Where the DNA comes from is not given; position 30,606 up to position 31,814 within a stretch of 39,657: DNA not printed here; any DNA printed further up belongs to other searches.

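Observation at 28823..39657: Eleven-kb cluster of exported proteins of unknown function with redox hallmarks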

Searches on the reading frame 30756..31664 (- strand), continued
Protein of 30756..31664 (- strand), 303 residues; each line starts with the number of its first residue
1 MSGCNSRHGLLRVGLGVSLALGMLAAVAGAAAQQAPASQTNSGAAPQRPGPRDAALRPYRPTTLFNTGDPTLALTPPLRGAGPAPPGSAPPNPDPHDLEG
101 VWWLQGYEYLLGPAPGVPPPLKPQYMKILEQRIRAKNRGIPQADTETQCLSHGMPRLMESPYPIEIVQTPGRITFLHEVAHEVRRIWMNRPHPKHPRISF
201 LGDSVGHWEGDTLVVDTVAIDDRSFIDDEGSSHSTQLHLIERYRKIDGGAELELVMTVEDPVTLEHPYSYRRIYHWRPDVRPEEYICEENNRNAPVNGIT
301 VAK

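Call 48: search_protein_families(library=pfam, proteins=[L072:134-781:-, L072:778-1647:-, L072:1649-2584:-, L072:5625-6542:+, L072:6805-7776:+, L072:8386-9561:-, L072:12304-13560:+, L065:3391-6855:-, L045:3372-5858:-, L058:11352-12485:+], max_evalue=0.001)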
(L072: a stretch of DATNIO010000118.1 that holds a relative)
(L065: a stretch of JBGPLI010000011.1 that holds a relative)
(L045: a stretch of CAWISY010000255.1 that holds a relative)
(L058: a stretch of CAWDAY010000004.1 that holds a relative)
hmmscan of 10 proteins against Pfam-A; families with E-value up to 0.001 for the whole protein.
L072:134-781:- (215 aa): 4 families
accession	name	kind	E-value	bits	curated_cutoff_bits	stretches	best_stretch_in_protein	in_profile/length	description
PF00196.25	GerE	-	4e-21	74.8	23.5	1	151-205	1-55/57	Bacterial regulatory proteins, luxR family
PF08281.18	Sigma70_r4_2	-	1.8e-05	24.7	25.7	1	145-189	3-48/54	Sigma-70, region 4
PF13384.12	HTH_23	-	0.0004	20.6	24.6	0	155-184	5-34/50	Homeodomain-like domain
PF00072.30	Response_reg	-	0.00073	20.1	30.2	0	4-114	1-110/111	Response regulator receiver domain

L072:778-1647:- (289 aa): 4 families
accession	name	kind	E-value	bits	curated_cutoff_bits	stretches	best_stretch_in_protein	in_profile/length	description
PF13365.12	Trypsin_2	-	4.6e-28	99.2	27.6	1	28-159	1-144/144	Trypsin-like peptidase domain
PF00089.32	Trypsin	-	4.9e-09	36.8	20.6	1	15-164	13-199/220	Trypsin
PF17820.7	PDZ_6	-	2e-05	24.6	27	1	211-260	1-50/54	PDZ domain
PF04495.20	GRASP55_65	-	0.00091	20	27.7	0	211-279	46-115/138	GRASP55/65 PDZ-like domain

L072:1649-2584:- (311 aa): 4 families
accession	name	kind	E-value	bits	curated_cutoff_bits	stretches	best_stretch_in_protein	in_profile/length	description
PF13365.12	Trypsin_2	-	2.2e-21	77.5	27.6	1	42-176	2-144/144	Trypsin-like peptidase domain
PF13180.12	PDZ_2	-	1.2e-12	48.4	27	1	211-301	2-78/80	PDZ domain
PF17820.7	PDZ_6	-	1.2e-08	35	27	1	238-292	1-54/54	PDZ domain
PF00595.29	PDZ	-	3.5e-05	24.6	23.2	1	234-290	24-78/81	PDZ domain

L072:5625-6542:+ (305 aa): 3 families
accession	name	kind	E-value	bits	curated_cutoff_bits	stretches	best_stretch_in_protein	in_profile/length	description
PF00775.27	Dioxygenase_C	-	2.6e-42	144.8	27.3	1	122-266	23-169/182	Dioxygenase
PF04444.19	Dioxygenase_N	-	6.8e-22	77.5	27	1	22-93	1-72/75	Catechol dioxygenase N terminus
PF13620.12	CarboxypepD_reg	-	5e-06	27.2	32.3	1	132-193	3-50/82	Carboxypeptidase regulatory-like domain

L072:6805-7776:+ (323 aa): 2 families
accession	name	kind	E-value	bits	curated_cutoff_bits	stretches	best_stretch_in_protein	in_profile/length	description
PF00034.26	Cytochrom_C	-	3.2e-10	41.6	21.3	1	98-164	11-88/90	Cytochrome c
PF13442.11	Cytochrome_CBB3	-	9.9e-09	35.8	27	0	96-161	11-67/68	Cytochrome C oxidase, cbb3-type, subunit III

L072:8386-9561:- (391 aa): 2 families
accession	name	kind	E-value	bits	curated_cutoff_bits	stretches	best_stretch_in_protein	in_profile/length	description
PF00034.26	Cytochrom_C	-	9.8e-09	36.9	21.3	0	276-360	2-89/90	Cytochrome c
PF13442.11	Cytochrome_CBB3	-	7.1e-08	33.1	27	0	143-203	14-67/68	Cytochrome C oxidase, cbb3-type, subunit III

L072:12304-13560:+ (418 aa): 2 families
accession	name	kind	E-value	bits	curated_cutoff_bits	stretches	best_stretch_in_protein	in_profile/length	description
PF06441.18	EHN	-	3.3e-35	121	22.8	1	41-146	1-107/107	Epoxide hydrolase N terminus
PF00561.26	Abhydrolase_1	-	6.9e-11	42.7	25.8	1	132-254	2-114/245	alpha/beta hydrolase fold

L065:3391-6855:- (1154 aa): 4 families
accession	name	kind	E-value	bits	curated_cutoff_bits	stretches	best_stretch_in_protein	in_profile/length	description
PF25183.1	OMP_b-brl_4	-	3.5e-164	548.8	30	1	268-1147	1-838/838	Outer membrane beta barrel domain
PF13620.12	CarboxypepD_reg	-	1.8e-20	73.5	32.3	1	50-131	1-82/82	Carboxypeptidase regulatory-like domain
PF00593.30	TonB_dep_Rec_b-barrel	-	3.1e-09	37.6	27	1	427-691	14-229/436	TonB dependent receptor-like, beta-barrel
PF13715.12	CarbopepD_reg_2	-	3.4e-05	24.2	32.2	1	53-113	3-60/88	CarboxypepD_reg-like domain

L045:3372-5858:- (828 aa): 0 families

L058:11352-12485:+ (377 aa): 2 families
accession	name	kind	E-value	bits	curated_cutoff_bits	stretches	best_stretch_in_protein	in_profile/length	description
PF01436.27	NHL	-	8.5e-09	35.5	20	0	252-275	5-28/28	NHL repeat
PF07494.17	Reg_prop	-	0.00042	20.6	20.4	0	128-142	9-23/24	Two component regulator propeller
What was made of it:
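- An acidobacterial/verrucomicrobial version of the cluster carries two other cytochromes c (call 48).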

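Call 58: search_protein_representatives(alignment_id=A3)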
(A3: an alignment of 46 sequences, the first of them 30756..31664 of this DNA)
Query: 46 sequences, 290 profile positions. Proteins with E-value up to 0.001 (for the whole library): 16206; up to 1e-10: 9503; up to 1e-30: 1508. The best 150 are listed.
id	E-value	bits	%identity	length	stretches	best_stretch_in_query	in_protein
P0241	1.0e-132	458.3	-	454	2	72-280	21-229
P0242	2.3e-115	401.3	-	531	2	64-280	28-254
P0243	2.9e-111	387.8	-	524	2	77-286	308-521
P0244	8.5e-110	383.0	-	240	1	103-290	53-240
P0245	1.8e-99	349.1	-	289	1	44-275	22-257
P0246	1.3e-96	339.7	-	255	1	63-235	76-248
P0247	4.5e-94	331.4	-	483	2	76-277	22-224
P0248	1.3e-92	326.6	-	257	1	63-290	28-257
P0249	4.4e-91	321.6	-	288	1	34-283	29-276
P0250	6.6e-89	314.5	-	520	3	88-282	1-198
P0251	9.9e-89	313.9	-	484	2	71-282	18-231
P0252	4.4e-87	308.5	-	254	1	53-290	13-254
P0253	1.4e-85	303.5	-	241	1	67-283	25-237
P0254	2.6e-84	299.4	-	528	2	50-277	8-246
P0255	3.6e-84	298.9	-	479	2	64-276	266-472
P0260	1.8e-76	273.6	-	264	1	55-284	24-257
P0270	1.8e-68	247.4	-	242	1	74-278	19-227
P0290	3.9e-62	226.6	-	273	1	58-285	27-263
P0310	7.8e-59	215.8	-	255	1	68-280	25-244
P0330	2.8e-56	207.3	-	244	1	69-275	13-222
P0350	4.1e-54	200.3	-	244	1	71-276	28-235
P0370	3.1e-52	194.1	-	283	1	62-283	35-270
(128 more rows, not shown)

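Call 61: search_protein_families(library=pfam, proteins=[L056:8424-9500:+, L039:16571-18541:+, L090:10777-13248:-, L020:11366-12361:-, L087:1845-2900:+, L087:3992-4792:+, L047:10711-11610:-, L035:10700-11194:+, L013:4016-5050:+, L061:10602-11021:-], max_evalue=0.001)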
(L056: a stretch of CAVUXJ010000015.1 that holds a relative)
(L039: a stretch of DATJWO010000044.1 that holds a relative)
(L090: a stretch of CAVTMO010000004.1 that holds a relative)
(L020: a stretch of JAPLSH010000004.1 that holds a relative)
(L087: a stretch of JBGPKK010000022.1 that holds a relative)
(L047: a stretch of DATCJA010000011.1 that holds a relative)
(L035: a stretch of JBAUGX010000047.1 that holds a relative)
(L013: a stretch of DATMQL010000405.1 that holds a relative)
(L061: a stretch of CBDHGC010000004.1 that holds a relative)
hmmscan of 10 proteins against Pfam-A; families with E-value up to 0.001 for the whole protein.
L056:8424-9500:+ (359 aa): 3 families
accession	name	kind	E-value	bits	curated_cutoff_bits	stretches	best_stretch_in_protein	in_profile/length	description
PF01436.27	NHL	-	4.9e-20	70.9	20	1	231-257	1-27/28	NHL repeat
PF17170.10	DUF5128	-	5.3e-09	36.1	22.9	1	207-290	65-150/321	6-bladed beta-propeller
PF08450.18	SGL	-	1.3e-05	25.4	26.3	0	178-267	88-218/246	SMP-30/Gluconolactonase/LRE-like region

L039:16571-18541:+ (657 aa): 3 families
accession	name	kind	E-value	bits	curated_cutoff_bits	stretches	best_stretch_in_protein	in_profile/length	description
PF01011.28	PQQ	-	1.6e-91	308.3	26.7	2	160-465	1-336/595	Glucose/ethanol/alcohol dehydrogenase, beta-propeller domain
PF13360.13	PQQ_2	-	6.2e-33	114.8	27.6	2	200-332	25-142/233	Outer membrane protein assembly factor BamB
PF13570.13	Beta-prop_ACSF4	-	1.9e-15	57.5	133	2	565-645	72-153/329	Beta-alanine-activating enzyme, beta-propeller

L090:10777-13248:- (824 aa): 12 families
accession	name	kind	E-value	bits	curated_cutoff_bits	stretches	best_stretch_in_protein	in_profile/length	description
PF00069.31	Pkinase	-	1.4e-47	162.7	31.7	1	21-277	1-253/263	Protein kinase domain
PF07714.23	PK_Tyr_Ser-Thr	-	5.6e-34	118.1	23.1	1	24-276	4-249/258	Protein tyrosine and serine/threonine kinase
PF13414.12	TPR_11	-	1.1e-14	54.3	26.8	1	591-624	9-42/42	TPR repeat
PF00515.34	TPR_1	-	9.8e-09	35.1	27.8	1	610-641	1-32/34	Tetratricopeptide repeat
PF13432.12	TPR_16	-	3.5e-08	34.2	32.7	2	592-641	13-62/65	Tetratricopeptide repeat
PF13181.12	TPR_8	-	4.1e-07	30.1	25.7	0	610-641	1-32/34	Tetratricopeptide repeat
PF13431.12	TPR_17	-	1.1e-06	28.9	24.4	0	600-630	3-33/34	Tetratricopeptide repeat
PF07719.23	TPR_2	-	1.2e-06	28.6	27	0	610-641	1-32/34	Tetratricopeptide repeat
PF01636.29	APH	-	1.1e-05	25.8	23.2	0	121-170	151-202/239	Phosphotransferase enzyme family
PF13424.12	TPR_12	-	1.8e-05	25.3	30.1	0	590-640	23-75/77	Tetratricopeptide repeat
PF14559.12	TPR_19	-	2e-05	25.3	25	0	591-642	6-57/68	Tetratricopeptide repeat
PF03109.22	ABC1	-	0.0004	20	22.9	0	126-171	175-220/244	ABC1 atypical kinase-like domain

L020:11366-12361:- (332 aa): 1 family
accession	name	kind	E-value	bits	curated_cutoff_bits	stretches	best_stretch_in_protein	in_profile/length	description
PF08450.18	SGL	-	3.4e-20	73.1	26.3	1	138-292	71-243/246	SMP-30/Gluconolactonase/LRE-like region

L087:1845-2900:+ (352 aa): 1 family
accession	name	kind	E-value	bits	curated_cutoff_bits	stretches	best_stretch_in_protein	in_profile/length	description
PF04909.20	Amidohydro_2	-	2.7e-38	132.8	26.4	1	16-344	1-289/289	Amidohydrolase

L087:3992-4792:+ (267 aa): 7 families
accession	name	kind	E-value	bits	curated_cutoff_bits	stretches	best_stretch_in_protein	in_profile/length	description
PF00005.33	ABC_tran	-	5.3e-31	108.5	25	1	25-166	1-137/137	ABC transporter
PF13304.12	AAA_21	-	1.7e-09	38.6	27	1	135-198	235-300/304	AAA domain, putative AbiEii toxin, Type IV TA system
PF00004.35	AAA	-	5.5e-07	30.5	21.2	1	39-195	2-108/131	ATPase family associated with various cellular activities (AAA)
PF02463.25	SMC_N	-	9.4e-05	22.4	40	0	34-55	23-44/220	RecF/RecN/SMC N terminal domain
PF13401.12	AAA_22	-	0.00015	22.5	27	1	36-163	6-92/130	AAA domain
PF13191.12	AAA_16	-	0.0004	21.3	32.6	1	31-176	18-152/167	AAA ATPase domain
PF20703.3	nSTAND1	-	0.00044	20.4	27.1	1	26-63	24-59/379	Novel STAND NTPase 1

L047:10711-11610:- (300 aa): 0 families

L035:10700-11194:+ (165 aa): 1 family
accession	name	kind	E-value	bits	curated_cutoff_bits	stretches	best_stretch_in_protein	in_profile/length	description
PF20349.3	DUF6644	-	3.3e-08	34.3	27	1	31-160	26-152/155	Family of unknown function (DUF6644)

L013:4016-5050:+ (345 aa): 1 family
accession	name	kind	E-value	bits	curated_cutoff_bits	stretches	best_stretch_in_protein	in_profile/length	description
PF07715.20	Plug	-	4.7e-19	69.3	23.9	1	66-181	4-107/107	TonB-dependent Receptor Plug Domain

L061:10602-11021:- (140 aa): 0 families

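Call 63: search_solved_structures(query=A5, max_evalue=10, show_alignments=1)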
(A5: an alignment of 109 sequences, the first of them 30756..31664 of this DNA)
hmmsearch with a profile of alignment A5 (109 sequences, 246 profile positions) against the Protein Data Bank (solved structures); distinct sequences matched with E-value up to 10: 5.
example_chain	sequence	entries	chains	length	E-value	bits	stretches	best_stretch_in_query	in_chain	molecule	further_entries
5ty0_A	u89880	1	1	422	0.034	16.7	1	68-128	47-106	Elongation factor G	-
6n0i_A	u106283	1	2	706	0.25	13.9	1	68-128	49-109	Elongation factor G 2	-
8bl3_A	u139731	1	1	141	1.2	11.6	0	185-210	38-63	scIg12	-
8i4p_A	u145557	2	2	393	1.6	11.3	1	103-141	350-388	Acyl-CoA dehydrogenase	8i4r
9jj8_o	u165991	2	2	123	2.7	10.5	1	7-66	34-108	Linker-protein | LEFP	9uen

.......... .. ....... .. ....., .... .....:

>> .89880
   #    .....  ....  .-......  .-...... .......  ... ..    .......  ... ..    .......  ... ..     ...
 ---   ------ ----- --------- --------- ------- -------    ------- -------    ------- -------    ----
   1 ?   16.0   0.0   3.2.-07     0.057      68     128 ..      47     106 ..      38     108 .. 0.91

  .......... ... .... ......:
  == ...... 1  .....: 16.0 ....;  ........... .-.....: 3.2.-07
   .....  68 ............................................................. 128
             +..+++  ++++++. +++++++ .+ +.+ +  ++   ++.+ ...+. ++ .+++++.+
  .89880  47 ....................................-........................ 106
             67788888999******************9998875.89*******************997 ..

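Call 64: search_protein_families(library=pfam, alignment_id=A5, max_evalue=1)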
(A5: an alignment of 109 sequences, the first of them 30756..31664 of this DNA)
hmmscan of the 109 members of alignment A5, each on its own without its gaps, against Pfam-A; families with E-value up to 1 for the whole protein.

A. member 1, window:30756-31664:- (303 aa): 0 families

B. families by the number of members that match (of 109 scanned): 21 families
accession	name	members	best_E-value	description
PF21952.1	PRKCH_uORF2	5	0.0047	PRKCH upstream open reading frame 2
PF07265.16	TAP35_44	1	0.00012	Tapetum specific protein TAP35/TAP44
PF09534.15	Trp_oprn_chp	1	0.007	Tryptophan-associated transmembrane protein (Trp_oprn_chp)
PF19916.4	VMAP-M0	1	0.045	vWA-MoxR associated protein middle region 0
PF15733.10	DUF4682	1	0.061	Domain of unknown function (DUF4682)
PF24491.1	DUF7586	1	0.068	Domain of unknown function (DUF7586)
PF20615.3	DUF6802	1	0.095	Family of unknown function (DUF6802)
PF10356.15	RRG7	1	0.13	Required for respiratory growth protein 7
PF07108.16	PipA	1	0.19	PipA protein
PF02258.22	SLT_beta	1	0.19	Shiga-like toxin beta subunit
PF24547.1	DUF7601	1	0.21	Domain of unknown function (DUF7601)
PF13358.12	DDE_3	1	0.25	DDE superfamily endonuclease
PF23525.1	Methyltransf_36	1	0.25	AprA MT2-like domain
PF07702.18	UTRA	1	0.27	UTRA domain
PF00009.33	GTP_EFTU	1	0.3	Elongation factor Tu GTP binding domain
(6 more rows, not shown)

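Call 90: list_cluster_members(proteins=[P0244, P0252, P0260, P0270, P0290, P0310, P0330, P0350, P0370, P0242])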
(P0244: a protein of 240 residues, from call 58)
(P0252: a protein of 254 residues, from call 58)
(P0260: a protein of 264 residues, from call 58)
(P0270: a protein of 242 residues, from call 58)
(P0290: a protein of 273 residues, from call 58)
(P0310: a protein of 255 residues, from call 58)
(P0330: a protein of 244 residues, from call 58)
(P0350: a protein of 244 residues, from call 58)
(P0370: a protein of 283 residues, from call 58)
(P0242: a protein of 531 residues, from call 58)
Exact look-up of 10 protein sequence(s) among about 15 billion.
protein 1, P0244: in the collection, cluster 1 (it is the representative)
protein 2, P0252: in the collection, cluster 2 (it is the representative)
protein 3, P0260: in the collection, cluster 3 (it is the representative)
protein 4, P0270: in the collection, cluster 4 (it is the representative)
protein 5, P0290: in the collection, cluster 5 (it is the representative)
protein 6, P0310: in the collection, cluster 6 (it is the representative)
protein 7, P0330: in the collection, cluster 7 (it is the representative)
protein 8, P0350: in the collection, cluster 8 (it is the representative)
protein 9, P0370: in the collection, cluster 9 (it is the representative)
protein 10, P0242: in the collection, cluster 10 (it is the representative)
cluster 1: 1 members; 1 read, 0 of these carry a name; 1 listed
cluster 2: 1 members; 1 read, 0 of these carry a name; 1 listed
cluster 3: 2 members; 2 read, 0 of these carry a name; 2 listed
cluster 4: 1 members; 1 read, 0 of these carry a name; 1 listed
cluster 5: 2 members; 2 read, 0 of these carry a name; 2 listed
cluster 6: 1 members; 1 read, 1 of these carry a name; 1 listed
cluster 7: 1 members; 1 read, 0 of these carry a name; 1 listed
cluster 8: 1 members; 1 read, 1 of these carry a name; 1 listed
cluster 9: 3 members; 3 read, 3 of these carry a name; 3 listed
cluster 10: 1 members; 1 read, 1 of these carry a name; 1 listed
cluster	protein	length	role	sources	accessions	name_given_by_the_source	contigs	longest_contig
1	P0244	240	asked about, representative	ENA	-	-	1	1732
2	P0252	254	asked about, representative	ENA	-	-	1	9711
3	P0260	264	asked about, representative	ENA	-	-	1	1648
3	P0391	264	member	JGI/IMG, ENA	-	-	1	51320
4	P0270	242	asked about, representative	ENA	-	-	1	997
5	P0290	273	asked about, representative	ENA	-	-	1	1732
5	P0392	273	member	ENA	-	-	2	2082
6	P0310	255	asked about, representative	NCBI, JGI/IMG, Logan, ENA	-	hypothetical protein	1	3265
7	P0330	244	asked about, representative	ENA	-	-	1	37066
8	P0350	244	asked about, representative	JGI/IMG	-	hypothetical protein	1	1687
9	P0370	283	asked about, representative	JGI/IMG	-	hypothetical protein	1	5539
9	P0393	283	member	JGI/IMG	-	hypothetical protein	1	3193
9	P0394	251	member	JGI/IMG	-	hypothetical protein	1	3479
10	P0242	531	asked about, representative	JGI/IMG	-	hypothetical protein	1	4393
